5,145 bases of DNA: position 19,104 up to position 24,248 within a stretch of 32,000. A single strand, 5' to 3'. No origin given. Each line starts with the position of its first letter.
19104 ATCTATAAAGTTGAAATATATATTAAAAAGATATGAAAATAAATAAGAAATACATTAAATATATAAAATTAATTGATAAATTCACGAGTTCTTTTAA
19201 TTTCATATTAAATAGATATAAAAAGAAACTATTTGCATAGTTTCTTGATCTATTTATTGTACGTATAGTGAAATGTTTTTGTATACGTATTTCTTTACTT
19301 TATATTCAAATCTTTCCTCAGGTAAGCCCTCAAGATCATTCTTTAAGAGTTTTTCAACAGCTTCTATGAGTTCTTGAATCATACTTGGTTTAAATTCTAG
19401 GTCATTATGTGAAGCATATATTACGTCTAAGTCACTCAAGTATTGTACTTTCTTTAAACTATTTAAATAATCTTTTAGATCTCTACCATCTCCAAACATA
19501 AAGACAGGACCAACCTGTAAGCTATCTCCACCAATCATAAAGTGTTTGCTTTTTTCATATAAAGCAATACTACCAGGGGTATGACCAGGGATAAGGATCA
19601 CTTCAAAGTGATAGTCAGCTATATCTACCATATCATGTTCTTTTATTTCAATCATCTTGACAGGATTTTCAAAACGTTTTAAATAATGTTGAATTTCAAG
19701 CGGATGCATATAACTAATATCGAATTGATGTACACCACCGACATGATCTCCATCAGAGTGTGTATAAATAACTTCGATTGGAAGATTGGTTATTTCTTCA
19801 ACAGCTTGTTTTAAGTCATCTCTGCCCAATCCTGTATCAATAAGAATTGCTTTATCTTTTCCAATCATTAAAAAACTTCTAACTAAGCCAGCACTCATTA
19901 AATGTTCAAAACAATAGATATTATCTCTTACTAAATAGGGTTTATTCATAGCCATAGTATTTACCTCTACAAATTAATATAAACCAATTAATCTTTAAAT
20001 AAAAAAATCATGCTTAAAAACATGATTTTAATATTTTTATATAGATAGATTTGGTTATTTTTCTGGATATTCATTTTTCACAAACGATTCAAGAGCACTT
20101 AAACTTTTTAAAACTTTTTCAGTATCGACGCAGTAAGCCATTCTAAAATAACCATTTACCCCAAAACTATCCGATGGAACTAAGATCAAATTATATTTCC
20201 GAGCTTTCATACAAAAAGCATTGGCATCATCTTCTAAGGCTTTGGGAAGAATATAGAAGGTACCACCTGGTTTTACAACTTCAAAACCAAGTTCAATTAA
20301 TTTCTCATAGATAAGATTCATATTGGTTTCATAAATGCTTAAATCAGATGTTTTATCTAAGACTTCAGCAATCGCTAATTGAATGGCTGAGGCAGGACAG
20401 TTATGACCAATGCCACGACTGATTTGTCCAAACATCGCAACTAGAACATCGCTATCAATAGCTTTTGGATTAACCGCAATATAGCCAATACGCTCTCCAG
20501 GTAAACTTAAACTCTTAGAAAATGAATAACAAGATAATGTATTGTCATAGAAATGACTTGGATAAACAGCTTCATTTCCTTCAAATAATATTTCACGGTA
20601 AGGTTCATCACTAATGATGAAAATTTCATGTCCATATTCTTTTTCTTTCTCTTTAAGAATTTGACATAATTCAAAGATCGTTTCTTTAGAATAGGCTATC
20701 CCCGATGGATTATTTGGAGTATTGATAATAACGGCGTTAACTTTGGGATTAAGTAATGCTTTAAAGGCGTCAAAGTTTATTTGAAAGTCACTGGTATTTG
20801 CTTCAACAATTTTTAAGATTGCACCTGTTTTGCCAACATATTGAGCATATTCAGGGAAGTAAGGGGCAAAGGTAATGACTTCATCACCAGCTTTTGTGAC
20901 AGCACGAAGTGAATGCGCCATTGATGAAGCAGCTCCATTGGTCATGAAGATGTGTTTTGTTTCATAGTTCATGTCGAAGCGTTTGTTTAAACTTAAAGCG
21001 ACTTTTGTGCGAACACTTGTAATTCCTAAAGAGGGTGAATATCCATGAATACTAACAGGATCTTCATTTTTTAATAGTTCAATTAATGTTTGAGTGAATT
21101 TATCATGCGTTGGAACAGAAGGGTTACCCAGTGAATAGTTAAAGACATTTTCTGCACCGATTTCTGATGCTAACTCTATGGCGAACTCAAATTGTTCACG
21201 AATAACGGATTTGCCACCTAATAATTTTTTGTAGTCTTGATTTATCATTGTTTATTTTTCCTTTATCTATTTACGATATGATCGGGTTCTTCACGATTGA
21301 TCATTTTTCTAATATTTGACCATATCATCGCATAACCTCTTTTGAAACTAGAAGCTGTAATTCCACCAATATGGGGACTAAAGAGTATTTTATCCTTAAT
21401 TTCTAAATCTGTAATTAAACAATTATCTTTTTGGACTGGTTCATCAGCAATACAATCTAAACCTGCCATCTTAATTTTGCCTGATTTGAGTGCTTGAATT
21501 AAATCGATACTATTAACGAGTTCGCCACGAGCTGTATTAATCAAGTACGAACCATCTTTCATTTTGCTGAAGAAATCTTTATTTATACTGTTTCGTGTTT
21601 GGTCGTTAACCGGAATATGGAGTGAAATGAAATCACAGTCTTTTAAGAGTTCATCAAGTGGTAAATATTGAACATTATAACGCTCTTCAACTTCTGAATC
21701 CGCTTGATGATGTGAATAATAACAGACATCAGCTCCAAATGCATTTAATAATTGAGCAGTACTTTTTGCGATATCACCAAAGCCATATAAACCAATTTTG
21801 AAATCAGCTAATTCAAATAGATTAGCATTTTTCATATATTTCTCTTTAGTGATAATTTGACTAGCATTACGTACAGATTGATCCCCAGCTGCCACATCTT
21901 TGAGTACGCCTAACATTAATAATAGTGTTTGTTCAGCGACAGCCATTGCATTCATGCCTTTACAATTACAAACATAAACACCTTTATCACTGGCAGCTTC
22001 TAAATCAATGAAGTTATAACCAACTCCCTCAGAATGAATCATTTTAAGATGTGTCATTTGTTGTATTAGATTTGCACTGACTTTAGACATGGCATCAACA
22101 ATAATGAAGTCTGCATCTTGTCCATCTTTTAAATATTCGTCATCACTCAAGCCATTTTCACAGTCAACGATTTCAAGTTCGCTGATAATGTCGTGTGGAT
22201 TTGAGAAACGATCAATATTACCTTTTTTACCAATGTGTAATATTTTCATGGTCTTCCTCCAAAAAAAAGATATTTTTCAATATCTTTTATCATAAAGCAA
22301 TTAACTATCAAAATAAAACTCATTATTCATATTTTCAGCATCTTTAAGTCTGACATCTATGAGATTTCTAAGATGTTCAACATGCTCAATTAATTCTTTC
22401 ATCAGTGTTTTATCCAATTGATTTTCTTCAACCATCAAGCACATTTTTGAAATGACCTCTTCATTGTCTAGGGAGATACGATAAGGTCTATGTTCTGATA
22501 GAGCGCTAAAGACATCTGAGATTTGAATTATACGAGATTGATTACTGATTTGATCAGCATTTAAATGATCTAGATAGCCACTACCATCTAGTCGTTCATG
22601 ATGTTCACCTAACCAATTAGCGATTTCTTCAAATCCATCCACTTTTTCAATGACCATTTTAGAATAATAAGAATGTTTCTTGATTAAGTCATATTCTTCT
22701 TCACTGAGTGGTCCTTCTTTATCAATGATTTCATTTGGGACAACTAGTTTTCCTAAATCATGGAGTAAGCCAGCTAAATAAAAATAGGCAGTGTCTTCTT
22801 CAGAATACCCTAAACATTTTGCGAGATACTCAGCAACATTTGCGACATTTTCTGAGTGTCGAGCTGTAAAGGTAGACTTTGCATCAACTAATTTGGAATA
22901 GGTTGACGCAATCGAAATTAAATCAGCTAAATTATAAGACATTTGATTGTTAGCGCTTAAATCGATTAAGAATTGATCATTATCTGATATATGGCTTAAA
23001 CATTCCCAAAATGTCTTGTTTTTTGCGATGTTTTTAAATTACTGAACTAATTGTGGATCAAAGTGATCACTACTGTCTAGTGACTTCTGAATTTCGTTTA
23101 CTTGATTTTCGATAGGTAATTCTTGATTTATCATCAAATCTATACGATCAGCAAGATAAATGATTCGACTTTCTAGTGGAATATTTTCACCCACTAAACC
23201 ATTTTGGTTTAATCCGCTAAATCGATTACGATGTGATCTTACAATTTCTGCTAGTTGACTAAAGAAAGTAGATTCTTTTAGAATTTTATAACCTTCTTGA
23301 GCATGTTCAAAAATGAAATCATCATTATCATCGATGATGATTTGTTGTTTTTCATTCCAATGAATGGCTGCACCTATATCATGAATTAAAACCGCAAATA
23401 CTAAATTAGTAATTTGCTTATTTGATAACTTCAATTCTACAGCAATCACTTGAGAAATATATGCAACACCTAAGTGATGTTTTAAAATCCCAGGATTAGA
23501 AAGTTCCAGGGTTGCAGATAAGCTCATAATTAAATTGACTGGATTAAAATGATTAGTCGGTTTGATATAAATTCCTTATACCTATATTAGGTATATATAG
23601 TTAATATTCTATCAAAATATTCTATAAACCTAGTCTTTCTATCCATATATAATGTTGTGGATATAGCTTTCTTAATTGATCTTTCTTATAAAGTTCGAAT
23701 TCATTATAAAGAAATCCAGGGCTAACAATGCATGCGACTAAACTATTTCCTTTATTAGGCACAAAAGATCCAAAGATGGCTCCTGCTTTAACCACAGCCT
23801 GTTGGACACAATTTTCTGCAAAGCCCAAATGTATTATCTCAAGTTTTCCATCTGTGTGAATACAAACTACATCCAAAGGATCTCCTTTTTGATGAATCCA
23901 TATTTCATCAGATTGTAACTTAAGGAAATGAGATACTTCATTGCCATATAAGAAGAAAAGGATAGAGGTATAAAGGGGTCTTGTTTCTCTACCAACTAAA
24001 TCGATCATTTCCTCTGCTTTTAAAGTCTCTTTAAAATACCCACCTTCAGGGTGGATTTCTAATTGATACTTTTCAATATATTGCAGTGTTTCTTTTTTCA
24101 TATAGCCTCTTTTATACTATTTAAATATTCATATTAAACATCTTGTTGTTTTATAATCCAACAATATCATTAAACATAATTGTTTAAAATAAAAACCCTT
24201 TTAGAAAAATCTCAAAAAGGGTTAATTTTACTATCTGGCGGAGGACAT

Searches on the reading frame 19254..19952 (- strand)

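Call 36: search_protein_families(library=pfam, proteins=[window:19254-19952:-], max_evalue=0.00001)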
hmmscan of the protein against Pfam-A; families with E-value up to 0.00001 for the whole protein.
window:19254-19952:- (232 aa): 1 family
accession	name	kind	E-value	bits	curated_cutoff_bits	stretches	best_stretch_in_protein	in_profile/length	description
PF00753.33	Lactamase_B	-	1.1e-16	61.8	22.7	1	23-182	5-196/196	Metallo-beta-lactamase superfamily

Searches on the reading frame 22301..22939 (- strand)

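Call 36: search_protein_families(library=pfam, proteins=[window:22301-22939:-], max_evalue=0.00001)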
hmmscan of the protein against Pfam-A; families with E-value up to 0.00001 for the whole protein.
window:22301-22939:- (212 aa): 3 families
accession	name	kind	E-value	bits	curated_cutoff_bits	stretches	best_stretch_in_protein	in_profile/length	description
PF13487.12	HD_5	-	6.1e-32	111.1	27.2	1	15-179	4-170/170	HD domain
PF01966.28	HD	-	7.4e-19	68.6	22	1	26-146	2-115/116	HD domain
PF08668.18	HDOD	-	1.7e-07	31.4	22.9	1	23-69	93-137/196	HDOD domain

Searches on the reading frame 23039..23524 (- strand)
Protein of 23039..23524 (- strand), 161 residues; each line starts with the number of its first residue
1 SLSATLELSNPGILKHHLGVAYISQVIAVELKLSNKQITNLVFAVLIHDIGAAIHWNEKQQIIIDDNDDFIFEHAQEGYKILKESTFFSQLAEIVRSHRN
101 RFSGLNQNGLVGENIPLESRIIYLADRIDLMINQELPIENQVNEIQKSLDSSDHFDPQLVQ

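Call 36: search_protein_families(library=pfam, proteins=[window:23039-23524:-], max_evalue=0.00001)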
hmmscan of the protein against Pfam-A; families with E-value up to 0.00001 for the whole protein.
window:23039-23524:- (161 aa): 2 families
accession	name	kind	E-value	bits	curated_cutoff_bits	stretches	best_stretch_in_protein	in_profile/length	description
PF01966.28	HD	-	2.4e-17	63.7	22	1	14-131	2-116/116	HD domain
PF13487.12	HD_5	-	1.6e-14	54.5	27.2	1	3-158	4-169/170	HD domain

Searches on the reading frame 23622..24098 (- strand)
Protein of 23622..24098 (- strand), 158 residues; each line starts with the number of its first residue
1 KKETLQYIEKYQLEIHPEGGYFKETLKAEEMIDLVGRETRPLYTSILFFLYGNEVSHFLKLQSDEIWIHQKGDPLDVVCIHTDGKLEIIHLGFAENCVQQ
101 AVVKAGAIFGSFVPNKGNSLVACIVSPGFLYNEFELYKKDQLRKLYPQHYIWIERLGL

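Call 36: search_protein_families(library=pfam, proteins=[window:23622-24098:-], max_evalue=0.00001)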
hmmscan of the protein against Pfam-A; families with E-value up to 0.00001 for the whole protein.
window:23622-24098:- (158 aa): 1 family
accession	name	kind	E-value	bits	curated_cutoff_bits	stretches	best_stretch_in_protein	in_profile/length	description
PF06172.17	Cupin_5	-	2.5e-35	122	25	1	6-136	2-138/139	Cupin superfamily (DUF985)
